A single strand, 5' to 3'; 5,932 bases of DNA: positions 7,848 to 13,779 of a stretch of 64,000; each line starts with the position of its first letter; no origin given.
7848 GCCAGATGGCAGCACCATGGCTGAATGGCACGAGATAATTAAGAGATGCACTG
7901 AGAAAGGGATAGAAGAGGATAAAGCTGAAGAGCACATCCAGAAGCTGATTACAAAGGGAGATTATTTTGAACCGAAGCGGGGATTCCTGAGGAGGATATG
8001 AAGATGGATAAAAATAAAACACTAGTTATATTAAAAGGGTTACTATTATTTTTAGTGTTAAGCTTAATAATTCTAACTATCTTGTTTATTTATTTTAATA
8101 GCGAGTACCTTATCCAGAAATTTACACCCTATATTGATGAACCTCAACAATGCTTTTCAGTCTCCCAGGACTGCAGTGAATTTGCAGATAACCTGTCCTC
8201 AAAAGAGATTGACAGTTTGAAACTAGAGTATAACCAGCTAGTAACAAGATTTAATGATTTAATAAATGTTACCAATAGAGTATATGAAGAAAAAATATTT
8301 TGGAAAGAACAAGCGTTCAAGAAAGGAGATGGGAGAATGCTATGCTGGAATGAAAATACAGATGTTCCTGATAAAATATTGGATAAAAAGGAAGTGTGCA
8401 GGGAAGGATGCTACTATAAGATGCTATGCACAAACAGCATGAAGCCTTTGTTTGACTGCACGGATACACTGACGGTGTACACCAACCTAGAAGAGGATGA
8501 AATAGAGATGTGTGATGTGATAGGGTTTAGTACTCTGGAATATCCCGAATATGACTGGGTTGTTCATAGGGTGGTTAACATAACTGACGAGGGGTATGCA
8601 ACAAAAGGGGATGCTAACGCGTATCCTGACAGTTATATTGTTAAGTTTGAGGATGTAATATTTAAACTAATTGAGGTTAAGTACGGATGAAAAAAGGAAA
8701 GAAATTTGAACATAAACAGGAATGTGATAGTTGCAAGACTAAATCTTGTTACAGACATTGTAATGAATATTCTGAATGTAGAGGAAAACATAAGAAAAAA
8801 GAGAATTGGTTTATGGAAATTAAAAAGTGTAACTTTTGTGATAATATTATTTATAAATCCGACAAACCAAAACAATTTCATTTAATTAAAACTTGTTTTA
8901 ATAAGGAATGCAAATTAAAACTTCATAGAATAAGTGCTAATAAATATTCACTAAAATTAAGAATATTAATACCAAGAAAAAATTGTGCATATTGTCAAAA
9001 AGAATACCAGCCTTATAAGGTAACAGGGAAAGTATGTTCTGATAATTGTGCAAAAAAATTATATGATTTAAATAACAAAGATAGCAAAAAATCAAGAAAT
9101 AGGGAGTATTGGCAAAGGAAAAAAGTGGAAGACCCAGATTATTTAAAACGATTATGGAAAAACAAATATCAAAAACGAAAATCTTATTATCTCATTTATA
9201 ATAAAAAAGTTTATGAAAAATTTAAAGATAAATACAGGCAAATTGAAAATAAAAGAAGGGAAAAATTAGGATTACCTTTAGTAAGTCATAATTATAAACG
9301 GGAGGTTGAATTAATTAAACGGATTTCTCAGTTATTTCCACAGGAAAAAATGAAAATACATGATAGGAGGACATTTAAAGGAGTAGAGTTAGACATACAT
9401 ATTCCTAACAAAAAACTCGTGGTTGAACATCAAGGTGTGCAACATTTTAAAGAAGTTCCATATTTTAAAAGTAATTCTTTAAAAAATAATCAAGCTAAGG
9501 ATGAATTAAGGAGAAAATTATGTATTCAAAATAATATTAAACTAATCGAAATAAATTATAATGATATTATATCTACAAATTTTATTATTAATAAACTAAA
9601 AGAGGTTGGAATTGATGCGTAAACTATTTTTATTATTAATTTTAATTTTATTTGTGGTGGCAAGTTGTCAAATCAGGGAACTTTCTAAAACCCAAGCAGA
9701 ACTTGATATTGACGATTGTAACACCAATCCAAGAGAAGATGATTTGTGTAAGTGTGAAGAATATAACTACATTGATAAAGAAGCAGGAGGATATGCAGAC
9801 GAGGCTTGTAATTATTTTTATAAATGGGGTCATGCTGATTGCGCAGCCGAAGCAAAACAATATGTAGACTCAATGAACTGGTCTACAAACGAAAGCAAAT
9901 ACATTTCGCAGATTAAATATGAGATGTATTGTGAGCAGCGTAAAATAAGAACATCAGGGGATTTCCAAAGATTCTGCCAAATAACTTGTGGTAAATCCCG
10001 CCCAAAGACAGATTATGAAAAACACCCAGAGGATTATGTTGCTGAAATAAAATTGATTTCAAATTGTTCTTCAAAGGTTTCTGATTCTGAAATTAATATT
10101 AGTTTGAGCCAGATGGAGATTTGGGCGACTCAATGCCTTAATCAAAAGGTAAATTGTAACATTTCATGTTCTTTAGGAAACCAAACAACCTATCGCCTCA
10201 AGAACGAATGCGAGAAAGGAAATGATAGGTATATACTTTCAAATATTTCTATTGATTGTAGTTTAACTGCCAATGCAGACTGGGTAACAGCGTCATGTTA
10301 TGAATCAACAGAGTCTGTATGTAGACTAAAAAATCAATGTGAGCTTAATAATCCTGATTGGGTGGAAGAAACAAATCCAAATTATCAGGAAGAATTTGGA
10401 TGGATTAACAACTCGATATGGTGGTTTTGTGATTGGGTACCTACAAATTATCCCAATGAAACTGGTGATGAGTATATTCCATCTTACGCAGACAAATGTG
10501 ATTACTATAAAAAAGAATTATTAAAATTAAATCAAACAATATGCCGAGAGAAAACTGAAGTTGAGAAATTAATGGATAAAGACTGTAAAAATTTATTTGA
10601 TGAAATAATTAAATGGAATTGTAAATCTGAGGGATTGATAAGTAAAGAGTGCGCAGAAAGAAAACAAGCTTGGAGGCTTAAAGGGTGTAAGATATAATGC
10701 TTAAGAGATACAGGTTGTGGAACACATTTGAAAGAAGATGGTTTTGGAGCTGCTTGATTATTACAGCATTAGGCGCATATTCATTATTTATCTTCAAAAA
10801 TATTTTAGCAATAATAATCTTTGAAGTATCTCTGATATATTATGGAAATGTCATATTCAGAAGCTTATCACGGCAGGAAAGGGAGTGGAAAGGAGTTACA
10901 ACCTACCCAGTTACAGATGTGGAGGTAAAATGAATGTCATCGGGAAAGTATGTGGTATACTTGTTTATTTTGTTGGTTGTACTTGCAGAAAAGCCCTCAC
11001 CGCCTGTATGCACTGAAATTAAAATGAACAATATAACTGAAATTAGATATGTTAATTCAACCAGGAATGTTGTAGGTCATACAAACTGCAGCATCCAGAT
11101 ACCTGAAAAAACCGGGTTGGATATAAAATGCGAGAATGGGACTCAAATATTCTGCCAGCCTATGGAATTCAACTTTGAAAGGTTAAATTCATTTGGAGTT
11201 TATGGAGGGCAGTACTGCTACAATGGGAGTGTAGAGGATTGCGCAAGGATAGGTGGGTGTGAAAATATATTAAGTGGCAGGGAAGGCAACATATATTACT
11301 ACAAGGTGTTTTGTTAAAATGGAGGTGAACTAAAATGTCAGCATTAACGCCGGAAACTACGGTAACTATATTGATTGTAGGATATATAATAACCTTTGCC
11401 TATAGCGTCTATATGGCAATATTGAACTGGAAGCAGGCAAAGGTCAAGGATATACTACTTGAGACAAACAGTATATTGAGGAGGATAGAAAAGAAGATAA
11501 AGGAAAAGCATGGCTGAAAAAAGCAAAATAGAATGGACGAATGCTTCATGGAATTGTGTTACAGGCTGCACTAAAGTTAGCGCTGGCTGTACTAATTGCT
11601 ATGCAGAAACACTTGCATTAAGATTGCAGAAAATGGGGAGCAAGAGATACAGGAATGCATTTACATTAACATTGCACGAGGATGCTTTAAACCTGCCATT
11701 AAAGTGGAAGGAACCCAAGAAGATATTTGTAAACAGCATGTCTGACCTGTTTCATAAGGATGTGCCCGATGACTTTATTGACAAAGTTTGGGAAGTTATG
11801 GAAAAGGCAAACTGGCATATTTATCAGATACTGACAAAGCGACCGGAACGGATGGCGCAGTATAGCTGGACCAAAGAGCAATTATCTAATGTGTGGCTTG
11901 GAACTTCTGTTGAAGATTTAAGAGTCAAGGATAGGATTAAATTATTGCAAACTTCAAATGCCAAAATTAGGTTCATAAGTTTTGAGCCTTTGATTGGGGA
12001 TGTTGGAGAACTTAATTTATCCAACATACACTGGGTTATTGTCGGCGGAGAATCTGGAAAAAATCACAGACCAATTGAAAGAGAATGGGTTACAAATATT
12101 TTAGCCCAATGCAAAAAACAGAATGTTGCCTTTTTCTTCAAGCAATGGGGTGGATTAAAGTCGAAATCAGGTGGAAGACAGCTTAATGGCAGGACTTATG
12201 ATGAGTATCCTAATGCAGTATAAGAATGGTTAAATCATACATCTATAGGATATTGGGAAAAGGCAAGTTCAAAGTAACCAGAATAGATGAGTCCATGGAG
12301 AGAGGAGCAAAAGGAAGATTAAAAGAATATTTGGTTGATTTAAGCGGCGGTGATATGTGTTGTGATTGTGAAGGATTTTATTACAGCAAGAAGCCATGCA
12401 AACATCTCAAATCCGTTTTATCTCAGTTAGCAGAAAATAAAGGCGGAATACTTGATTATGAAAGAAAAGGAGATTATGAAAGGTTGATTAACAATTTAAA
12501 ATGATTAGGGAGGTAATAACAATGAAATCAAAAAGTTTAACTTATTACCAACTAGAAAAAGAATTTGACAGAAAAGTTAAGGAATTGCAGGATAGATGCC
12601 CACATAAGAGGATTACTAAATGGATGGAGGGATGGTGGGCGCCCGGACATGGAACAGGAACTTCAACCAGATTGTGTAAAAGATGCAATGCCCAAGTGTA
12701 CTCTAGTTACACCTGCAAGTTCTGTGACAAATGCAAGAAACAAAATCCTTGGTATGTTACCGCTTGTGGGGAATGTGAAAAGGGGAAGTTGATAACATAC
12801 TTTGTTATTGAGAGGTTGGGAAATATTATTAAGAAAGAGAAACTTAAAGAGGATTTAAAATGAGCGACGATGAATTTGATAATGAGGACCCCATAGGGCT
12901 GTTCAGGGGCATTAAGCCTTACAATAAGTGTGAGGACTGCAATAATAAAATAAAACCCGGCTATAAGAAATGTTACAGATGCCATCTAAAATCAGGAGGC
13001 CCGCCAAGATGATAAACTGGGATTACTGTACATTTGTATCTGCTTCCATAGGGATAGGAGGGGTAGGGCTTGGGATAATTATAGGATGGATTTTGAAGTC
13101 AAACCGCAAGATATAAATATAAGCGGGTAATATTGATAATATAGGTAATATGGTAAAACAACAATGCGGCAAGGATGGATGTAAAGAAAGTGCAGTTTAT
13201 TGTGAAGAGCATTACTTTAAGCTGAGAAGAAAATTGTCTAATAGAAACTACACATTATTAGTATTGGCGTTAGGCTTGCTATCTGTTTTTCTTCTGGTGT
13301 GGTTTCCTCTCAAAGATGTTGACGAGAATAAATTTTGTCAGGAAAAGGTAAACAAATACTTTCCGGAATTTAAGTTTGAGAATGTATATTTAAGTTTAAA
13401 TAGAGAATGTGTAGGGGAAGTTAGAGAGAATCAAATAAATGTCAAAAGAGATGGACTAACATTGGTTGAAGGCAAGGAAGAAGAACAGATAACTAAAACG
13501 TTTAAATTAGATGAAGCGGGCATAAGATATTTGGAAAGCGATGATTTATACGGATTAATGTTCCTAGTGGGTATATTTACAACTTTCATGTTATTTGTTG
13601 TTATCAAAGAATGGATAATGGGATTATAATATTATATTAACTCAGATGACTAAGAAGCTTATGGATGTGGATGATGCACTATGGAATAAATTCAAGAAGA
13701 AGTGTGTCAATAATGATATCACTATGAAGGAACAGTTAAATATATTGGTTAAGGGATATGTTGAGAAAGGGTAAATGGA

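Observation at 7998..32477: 24-kb co-directional block of Cys-rich secreted, lipo- and membrane proteins with a HerA/FtsK/VirB4-type ATPase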

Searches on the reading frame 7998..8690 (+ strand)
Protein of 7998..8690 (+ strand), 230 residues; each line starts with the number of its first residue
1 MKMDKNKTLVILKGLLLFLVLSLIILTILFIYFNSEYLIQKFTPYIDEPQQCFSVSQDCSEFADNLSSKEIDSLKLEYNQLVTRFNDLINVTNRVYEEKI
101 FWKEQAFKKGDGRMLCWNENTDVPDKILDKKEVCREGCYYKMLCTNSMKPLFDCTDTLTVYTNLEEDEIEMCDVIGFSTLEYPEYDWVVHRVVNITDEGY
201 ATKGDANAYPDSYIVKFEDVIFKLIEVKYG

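Call 4: search_protein_families(library=pfam, proteins=[window:7998-8690:+], max_evalue=0.01)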
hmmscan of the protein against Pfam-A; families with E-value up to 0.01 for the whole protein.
window:7998-8690:+ (230 aa): 0 families

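Call 6: search_protein_families(library=phrogs, proteins=[window:7998-8690:+], max_evalue=0.01)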
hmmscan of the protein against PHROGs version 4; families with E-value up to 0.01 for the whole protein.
window:7998-8690:+ (230 aa): 0 families

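Call 56: search_solved_structures(query=window:7998-8690:+, max_evalue=10, show_alignments=2)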
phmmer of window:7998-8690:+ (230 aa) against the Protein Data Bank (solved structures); distinct sequences matched with E-value up to 10: 2.
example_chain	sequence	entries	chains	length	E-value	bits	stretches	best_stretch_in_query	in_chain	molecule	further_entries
3d8h_A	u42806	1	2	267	1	12.1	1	103-162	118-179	Glycolytic phosphoglycerate mutase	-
4odi_A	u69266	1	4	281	1.5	11.6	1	104-156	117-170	Phosphoglycerate mutase PGMII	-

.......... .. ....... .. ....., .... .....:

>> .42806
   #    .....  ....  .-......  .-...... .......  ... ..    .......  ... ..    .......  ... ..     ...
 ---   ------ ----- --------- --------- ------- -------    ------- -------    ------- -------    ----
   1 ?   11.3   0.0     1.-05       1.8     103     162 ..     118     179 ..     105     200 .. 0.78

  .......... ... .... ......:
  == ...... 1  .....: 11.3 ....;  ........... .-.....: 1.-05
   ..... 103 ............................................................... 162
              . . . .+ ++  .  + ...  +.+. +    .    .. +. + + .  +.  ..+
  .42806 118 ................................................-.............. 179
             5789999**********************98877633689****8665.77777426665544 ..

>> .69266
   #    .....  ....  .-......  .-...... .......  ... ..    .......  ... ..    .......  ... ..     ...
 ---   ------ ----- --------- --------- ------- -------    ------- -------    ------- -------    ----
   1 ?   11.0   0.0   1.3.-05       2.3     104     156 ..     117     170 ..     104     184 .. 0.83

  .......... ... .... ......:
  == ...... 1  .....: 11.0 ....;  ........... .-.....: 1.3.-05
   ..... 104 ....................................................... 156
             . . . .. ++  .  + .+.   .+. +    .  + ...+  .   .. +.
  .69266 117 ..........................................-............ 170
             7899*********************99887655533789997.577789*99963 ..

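Call 64: search_protein_families(library=ncbifam, proteins=[window:7998-8690:+], max_evalue=1)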
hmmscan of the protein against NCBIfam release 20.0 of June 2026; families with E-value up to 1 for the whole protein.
window:7998-8690:+ (230 aa): 3 families
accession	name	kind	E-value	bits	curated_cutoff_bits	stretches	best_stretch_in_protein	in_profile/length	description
TIGR02228.1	sigpep_I_arch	equivalog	2.2e-13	50.4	51.85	1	144-224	37-118/158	signal peptidase I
NF046067.1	SigPepSipWBacil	equivalog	8e-08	32.1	190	1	138-223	38-124/189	signal peptidase I SipW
NF033731.0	borfam63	equivalog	0.0076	16.2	65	1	28-108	6-83/160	fibronectin-binding protein RevA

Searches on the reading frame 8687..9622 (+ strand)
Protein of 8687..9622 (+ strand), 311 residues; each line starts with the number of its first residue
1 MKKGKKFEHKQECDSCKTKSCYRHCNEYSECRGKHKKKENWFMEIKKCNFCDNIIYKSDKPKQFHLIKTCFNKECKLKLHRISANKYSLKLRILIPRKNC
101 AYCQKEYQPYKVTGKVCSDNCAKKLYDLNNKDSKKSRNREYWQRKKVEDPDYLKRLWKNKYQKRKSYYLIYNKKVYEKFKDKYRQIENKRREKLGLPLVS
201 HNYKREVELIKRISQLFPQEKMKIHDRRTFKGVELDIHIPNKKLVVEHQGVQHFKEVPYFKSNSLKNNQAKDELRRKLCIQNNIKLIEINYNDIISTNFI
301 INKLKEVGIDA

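Call 4: search_protein_families(library=pfam, proteins=[window:8687-9622:+], max_evalue=0.01)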
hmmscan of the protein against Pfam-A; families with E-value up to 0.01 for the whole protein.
window:8687-9622:+ (311 aa): 0 families

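Call 6: search_protein_families(library=phrogs, proteins=[window:8687-9622:+], max_evalue=0.01)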
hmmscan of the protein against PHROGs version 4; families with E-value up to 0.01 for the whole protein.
window:8687-9622:+ (311 aa): 7 families
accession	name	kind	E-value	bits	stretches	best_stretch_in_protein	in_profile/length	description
phrog_27771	-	unknown function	6.4e-16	59.2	1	159-304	390-538/549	-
phrog_19778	-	unknown function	3.5e-15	57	1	159-306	210-359/362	-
phrog_4538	-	unknown function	7.1e-11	42.6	1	234-306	261-331/447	-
phrog_34504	-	unknown function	1.1e-10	42.1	1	199-309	274-384/386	-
phrog_559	-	DNA, RNA and nucleotide metabolism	3.6e-10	40.3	1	4-300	135-406/607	HNH endonuclease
phrog_7140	-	DNA, RNA and nucleotide metabolism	7.8e-10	39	1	234-306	157-227/423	intron encoded nuclease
phrog_9084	-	DNA, RNA and nucleotide metabolism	3.8e-07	31.3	1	216-294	78-155/187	homing endonuclease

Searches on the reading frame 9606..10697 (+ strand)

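Call 4: search_protein_families(library=pfam, proteins=[window:9606-10697:+], max_evalue=0.01)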
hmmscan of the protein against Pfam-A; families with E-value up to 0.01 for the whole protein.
window:9606-10697:+ (363 aa): 0 families

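Call 6: search_protein_families(library=phrogs, proteins=[window:9606-10697:+], max_evalue=0.01)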
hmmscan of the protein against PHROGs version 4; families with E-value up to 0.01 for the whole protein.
window:9606-10697:+ (363 aa): 1 family
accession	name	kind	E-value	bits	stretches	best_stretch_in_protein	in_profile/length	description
phrog_4180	-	unknown function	0.00065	20.6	1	3-107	4-97/157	-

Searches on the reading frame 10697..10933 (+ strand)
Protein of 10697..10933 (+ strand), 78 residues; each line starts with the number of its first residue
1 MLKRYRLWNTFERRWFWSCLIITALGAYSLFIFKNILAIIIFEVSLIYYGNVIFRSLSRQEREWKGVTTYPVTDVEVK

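Call 98: search_protein_families(library=phrogs, proteins=[window:10697-10933:+], max_evalue=0.1)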
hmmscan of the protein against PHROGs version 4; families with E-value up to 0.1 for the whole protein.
window:10697-10933:+ (78 aa): 1 family
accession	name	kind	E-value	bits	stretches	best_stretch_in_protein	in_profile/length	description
phrog_19900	-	unknown function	0.05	14.1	1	22-57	58-93/217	-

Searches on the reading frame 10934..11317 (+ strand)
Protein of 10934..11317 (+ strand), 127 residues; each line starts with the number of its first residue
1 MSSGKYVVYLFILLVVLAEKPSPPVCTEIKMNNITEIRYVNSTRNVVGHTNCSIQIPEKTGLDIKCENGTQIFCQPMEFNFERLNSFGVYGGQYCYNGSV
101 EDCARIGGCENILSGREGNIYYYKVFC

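Call 37: search_protein_families(library=pfam, proteins=[window:10934-11317:+], max_evalue=0.05)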
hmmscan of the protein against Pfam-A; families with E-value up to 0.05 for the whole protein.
window:10934-11317:+ (127 aa): 0 families

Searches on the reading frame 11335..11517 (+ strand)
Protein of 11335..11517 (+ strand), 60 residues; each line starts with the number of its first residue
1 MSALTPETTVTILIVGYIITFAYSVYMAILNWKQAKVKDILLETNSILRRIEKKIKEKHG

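Call 98: search_protein_families(library=phrogs, proteins=[window:11335-11517:+], max_evalue=0.1)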
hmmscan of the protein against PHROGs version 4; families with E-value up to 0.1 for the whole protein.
window:11335-11517:+ (60 aa): 3 families
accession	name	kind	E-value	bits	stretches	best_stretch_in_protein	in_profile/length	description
phrog_13258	-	head and packaging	0.022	16.3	1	9-54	16-58/92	virion structural protein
phrog_22665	-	unknown function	0.048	15.3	1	14-55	3-45/84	-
phrog_736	-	unknown function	0.094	13.9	1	10-55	14-59/112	-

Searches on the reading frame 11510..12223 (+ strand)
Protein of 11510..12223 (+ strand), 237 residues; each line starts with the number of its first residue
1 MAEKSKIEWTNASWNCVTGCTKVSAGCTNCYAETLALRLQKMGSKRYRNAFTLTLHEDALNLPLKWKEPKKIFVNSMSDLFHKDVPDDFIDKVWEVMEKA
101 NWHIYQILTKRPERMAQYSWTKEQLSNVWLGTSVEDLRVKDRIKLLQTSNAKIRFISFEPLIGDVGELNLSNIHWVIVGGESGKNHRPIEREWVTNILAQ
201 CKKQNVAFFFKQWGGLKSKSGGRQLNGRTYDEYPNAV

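Call 4: search_protein_families(library=pfam, proteins=[window:11510-12223:+], max_evalue=0.01)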
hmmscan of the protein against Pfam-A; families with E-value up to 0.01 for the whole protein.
window:11510-12223:+ (237 aa): 2 families
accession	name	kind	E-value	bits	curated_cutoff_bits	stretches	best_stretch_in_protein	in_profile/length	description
PF07505.17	DUF5131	-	8e-97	323.9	28.9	1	4-234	1-243/243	Protein of unknown function (DUF5131)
PF17338.8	GP88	-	0.00023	21.5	24.4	1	18-148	36-173/230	Gene product 88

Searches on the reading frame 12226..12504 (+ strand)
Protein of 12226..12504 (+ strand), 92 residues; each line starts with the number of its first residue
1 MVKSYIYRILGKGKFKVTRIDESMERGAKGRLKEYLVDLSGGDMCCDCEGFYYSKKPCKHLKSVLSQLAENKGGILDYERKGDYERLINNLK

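Call 37: search_protein_families(library=pfam, proteins=[window:12226-12504:+], max_evalue=0.05)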
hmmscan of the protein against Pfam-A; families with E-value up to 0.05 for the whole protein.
window:12226-12504:+ (92 aa): 1 family
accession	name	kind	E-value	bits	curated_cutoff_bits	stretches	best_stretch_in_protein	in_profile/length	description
PF04434.22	SWIM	-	2.1e-05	24.4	19.6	1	35-67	1-36/38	SWIM zinc finger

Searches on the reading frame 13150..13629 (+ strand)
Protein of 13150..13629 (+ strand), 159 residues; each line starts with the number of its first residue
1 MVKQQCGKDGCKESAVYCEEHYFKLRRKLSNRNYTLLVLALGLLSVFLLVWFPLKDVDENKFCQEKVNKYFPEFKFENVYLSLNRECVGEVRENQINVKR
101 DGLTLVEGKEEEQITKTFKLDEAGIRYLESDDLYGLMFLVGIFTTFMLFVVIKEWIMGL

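Call 37: search_protein_families(library=pfam, proteins=[window:13150-13629:+], max_evalue=0.05)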
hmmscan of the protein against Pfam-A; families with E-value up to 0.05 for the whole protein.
window:13150-13629:+ (159 aa): 0 families

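Call 98: search_protein_families(library=phrogs, proteins=[window:13150-13629:+], max_evalue=0.1)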
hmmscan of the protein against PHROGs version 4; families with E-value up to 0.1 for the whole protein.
window:13150-13629:+ (159 aa): 1 family
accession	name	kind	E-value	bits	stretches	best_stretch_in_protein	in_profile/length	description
phrog_10076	-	unknown function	0.054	14.4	0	8-29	25-45/58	-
